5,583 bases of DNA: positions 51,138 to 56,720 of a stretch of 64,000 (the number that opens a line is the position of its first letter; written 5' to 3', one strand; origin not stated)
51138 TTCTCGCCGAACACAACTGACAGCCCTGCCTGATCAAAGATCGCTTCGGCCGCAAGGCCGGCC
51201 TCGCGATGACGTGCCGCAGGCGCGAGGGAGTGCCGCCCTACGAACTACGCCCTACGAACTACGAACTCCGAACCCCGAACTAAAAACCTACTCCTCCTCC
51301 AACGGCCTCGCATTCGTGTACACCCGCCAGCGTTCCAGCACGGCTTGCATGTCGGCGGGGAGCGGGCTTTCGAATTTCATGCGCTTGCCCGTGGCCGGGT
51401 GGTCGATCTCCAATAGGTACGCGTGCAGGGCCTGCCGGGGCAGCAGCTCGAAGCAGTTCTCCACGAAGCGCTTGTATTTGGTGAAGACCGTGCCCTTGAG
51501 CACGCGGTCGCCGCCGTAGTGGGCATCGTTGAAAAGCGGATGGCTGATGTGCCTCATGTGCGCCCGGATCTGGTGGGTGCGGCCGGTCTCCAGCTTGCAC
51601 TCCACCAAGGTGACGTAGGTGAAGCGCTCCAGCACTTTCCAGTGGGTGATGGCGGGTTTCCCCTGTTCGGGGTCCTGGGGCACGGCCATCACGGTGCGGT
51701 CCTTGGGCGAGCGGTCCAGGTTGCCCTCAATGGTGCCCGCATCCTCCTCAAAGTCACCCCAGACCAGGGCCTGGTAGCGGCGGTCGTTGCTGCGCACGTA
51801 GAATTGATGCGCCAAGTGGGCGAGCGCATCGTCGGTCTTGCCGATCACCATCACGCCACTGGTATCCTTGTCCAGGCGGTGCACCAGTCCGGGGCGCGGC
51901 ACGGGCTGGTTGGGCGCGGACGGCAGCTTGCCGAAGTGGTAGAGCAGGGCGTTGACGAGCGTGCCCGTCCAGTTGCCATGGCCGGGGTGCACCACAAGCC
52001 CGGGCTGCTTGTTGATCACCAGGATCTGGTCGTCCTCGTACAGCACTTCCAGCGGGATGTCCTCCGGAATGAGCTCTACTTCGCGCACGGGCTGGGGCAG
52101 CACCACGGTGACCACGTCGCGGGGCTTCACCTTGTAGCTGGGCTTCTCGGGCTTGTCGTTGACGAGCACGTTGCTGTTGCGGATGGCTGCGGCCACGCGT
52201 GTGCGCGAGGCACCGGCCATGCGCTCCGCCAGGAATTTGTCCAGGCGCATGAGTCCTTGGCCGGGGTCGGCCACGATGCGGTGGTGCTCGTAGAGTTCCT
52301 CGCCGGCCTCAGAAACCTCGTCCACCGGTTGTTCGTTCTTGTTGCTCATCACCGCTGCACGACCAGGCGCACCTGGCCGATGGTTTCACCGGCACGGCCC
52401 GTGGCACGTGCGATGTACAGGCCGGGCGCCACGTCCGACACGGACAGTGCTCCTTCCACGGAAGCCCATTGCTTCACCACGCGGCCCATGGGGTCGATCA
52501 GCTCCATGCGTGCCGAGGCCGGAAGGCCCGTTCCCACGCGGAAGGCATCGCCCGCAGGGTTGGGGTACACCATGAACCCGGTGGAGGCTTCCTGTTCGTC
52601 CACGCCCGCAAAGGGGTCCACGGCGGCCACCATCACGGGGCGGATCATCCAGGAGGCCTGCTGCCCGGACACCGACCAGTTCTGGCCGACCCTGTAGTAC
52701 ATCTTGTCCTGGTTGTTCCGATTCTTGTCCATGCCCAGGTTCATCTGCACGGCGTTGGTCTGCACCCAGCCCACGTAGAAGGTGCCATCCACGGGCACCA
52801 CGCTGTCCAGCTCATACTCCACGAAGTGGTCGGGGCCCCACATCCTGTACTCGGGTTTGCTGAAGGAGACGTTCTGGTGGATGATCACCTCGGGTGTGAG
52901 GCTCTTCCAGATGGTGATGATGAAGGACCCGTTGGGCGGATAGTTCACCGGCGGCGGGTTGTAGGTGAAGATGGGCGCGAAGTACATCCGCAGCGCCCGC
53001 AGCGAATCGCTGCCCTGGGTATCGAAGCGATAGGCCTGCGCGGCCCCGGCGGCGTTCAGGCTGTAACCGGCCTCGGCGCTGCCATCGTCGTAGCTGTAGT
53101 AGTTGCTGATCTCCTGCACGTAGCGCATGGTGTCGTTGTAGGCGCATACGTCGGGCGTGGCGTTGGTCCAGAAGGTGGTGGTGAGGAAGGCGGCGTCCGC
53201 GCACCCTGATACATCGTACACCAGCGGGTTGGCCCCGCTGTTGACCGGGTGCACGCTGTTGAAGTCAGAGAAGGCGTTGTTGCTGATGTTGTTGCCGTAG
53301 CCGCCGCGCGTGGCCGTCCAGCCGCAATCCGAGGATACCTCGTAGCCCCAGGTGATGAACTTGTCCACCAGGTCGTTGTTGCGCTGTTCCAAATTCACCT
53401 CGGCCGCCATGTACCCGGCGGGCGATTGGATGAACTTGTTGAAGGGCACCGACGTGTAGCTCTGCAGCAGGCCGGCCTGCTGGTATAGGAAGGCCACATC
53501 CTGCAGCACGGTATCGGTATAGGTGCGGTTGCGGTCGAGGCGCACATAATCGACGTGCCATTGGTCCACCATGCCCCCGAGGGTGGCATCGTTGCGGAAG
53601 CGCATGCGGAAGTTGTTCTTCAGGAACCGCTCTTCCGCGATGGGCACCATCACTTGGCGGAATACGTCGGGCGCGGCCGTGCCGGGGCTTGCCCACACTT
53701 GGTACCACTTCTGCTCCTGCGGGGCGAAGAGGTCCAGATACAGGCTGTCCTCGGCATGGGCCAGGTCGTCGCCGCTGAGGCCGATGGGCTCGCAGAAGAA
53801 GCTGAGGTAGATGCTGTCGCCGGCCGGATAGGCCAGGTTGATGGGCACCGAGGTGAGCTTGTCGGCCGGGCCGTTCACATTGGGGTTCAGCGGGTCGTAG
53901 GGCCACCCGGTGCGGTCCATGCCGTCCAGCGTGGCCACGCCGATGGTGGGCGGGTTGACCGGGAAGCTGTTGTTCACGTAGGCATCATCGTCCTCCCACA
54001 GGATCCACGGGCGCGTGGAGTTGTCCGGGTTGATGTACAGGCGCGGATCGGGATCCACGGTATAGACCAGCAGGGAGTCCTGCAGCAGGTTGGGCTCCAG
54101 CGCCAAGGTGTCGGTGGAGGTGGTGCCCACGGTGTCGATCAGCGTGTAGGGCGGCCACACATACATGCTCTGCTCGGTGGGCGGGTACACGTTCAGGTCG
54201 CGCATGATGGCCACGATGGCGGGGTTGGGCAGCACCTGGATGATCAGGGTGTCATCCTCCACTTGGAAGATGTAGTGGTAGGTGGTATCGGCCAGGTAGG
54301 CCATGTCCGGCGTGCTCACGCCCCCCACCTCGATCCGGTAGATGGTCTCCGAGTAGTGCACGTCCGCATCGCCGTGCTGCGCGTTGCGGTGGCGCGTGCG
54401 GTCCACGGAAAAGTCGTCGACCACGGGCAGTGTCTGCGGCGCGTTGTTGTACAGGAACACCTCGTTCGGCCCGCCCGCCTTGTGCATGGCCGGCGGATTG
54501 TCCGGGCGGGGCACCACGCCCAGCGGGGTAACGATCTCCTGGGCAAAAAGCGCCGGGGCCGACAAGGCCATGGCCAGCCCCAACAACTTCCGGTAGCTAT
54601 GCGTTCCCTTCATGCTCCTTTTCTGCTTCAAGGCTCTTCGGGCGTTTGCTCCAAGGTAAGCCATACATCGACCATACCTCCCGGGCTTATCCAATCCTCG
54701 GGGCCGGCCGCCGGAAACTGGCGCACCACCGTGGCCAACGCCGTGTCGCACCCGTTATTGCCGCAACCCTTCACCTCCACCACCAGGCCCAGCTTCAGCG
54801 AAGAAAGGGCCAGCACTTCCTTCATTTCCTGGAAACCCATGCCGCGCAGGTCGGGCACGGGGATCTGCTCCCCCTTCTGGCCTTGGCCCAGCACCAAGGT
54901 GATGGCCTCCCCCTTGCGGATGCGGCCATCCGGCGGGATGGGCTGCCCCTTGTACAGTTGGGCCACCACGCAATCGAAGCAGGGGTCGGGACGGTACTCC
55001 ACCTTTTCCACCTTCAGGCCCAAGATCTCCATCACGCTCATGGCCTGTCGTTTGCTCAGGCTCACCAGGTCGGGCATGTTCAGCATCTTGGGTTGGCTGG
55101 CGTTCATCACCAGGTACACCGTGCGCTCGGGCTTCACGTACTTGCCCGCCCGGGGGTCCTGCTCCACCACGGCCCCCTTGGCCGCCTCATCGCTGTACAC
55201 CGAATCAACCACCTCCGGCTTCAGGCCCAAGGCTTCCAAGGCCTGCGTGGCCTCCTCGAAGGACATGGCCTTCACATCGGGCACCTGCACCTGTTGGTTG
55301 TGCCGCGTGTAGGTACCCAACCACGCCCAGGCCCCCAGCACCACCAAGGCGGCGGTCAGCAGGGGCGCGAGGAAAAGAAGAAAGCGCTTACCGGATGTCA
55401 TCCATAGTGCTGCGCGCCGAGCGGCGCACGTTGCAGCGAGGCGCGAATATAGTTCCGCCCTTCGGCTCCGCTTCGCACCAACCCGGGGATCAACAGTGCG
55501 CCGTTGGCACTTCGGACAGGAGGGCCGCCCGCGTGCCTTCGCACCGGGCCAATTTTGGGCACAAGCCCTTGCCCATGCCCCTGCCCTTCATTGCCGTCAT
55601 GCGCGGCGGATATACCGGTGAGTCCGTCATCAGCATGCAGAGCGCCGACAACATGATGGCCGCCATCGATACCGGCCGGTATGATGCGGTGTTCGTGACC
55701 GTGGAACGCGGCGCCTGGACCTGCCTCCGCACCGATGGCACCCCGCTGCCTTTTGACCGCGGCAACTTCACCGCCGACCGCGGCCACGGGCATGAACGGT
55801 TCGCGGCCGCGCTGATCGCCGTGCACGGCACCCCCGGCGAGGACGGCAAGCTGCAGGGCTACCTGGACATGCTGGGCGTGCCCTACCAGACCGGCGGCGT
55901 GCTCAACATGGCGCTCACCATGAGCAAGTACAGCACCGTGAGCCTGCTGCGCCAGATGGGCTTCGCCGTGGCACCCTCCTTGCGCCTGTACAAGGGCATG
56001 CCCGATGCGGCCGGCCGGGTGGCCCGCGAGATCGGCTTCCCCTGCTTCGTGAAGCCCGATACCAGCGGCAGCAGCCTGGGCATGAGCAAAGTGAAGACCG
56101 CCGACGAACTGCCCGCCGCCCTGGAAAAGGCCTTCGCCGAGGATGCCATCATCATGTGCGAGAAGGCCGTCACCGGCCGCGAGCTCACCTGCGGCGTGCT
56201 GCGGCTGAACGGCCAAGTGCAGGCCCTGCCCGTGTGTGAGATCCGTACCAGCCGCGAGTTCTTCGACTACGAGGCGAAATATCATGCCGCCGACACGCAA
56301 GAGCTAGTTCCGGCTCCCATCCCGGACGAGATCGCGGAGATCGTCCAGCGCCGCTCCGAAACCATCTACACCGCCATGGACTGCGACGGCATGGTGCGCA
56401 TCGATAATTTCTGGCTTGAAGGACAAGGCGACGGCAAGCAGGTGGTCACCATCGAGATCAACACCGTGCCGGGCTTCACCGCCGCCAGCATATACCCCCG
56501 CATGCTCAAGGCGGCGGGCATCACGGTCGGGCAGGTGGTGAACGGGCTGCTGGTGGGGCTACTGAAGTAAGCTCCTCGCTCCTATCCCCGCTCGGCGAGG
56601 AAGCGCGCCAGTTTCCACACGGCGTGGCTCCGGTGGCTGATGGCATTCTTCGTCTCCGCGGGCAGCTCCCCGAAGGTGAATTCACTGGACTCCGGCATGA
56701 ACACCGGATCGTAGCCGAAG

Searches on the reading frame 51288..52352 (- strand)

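Call 44: search_protein_families(library=pfam, proteins=[window:51288-52352:-], max_evalue=0.001)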
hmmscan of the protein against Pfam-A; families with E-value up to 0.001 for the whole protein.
window:51288-52352:- (354 aa): 2 families
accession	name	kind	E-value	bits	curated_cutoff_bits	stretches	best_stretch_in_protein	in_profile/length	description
PF00849.27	PseudoU_synth_2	-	2.3e-32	112.8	26.8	1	110-268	2-152/152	RNA pseudouridylate synthase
PF01479.30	S4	-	4.2e-10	39.6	22.8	1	35-81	1-48/48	S4 domain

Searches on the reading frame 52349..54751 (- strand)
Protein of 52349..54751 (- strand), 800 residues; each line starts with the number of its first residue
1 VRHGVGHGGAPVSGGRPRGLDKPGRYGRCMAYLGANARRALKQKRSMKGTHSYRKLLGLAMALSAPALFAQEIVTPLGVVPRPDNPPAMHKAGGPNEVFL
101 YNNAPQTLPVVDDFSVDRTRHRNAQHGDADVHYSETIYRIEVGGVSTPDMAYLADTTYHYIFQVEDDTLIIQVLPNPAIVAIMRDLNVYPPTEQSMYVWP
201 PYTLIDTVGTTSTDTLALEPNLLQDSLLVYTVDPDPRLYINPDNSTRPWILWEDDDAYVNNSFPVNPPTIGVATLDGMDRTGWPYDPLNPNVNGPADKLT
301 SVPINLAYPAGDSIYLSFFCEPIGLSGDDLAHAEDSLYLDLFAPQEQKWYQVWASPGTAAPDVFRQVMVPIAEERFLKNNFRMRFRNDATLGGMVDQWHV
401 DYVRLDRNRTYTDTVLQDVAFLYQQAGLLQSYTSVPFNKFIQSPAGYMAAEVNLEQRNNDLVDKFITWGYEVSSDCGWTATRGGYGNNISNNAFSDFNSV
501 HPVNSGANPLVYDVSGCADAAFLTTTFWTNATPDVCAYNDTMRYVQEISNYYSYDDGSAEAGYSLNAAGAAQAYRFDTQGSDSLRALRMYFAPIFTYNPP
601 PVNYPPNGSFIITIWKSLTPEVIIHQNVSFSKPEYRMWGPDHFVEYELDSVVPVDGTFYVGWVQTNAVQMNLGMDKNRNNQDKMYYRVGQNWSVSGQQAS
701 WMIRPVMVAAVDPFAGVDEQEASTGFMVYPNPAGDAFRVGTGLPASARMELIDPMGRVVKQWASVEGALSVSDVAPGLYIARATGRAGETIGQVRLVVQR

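Call 44: search_protein_families(library=pfam, proteins=[window:52349-54751:-], max_evalue=0.001)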
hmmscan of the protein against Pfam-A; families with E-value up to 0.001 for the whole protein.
window:52349-54751:- (800 aa): 1 family
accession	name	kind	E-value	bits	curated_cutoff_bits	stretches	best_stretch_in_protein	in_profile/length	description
PF18962.6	Por_Secre_tail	-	5.7e-05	23.8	27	1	728-791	1-70/75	Secretion system C-terminal sorting domain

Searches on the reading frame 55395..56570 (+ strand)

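Call 44: search_protein_families(library=pfam, proteins=[window:55395-56570:+], max_evalue=0.001)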
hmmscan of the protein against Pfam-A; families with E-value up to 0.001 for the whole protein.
window:55395-56570:+ (391 aa): 4 families
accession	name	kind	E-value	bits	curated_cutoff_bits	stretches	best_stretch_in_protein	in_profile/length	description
PF07478.18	Dala_Dala_lig_C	-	8.2e-52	176.1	24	1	189-386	6-203/204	D-ala D-ala ligase C-terminus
PF01820.27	Dala_Dala_lig_N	-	1.1e-16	61.8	34.6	1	66-165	2-119/121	D-ala D-ala ligase N-terminus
PF02786.22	CPSase_L_D2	-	1.7e-07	31.5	19.8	1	181-357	5-178/211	Carbamoyl-phosphate synthase L chain, ATP binding domain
PF02222.28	ATP-grasp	-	7.6e-07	29.4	27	1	184-342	2-150/179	ATP-grasp domain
